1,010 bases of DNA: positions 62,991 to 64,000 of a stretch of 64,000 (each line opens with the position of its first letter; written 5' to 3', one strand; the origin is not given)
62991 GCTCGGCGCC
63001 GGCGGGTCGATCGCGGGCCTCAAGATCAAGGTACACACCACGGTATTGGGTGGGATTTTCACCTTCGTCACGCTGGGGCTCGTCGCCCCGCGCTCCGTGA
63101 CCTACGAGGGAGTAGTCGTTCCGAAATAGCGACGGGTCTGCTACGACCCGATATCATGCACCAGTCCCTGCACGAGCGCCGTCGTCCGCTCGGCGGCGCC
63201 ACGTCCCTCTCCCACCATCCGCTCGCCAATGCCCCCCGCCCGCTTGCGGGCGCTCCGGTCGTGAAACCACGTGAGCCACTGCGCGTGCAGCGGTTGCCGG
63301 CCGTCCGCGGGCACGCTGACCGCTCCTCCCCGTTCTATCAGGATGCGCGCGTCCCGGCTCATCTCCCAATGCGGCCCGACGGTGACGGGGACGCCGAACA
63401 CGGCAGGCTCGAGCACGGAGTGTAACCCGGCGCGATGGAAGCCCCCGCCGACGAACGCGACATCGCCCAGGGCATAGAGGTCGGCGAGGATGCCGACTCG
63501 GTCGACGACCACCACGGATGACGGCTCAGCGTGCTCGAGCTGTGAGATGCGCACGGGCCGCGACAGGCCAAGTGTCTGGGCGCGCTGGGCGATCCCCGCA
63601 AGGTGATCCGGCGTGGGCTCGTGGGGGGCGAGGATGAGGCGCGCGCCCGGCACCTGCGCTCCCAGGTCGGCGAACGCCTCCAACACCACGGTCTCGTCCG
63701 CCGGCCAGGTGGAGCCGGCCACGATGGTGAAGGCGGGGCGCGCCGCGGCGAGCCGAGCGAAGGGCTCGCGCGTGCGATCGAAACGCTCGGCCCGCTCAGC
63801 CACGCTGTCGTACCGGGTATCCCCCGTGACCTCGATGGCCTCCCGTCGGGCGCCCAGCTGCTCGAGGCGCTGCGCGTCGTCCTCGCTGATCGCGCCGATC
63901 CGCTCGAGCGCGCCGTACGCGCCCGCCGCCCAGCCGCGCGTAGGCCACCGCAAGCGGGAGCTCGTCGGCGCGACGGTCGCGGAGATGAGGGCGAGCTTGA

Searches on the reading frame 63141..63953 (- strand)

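Call 58: search_protein_families(library=pfam, proteins=[window:63141-63953:-], max_evalue=0.00001)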
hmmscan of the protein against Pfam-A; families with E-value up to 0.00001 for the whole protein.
window:63141-63953:- (270 aa): 1 family
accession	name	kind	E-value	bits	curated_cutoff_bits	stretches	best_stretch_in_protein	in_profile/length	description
PF04413.22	Glycos_transf_N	-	2.5e-06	27.6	23.9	1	7-49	136-178/179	3-Deoxy-D-manno-octulosonic-acid transferase (kdotransferase)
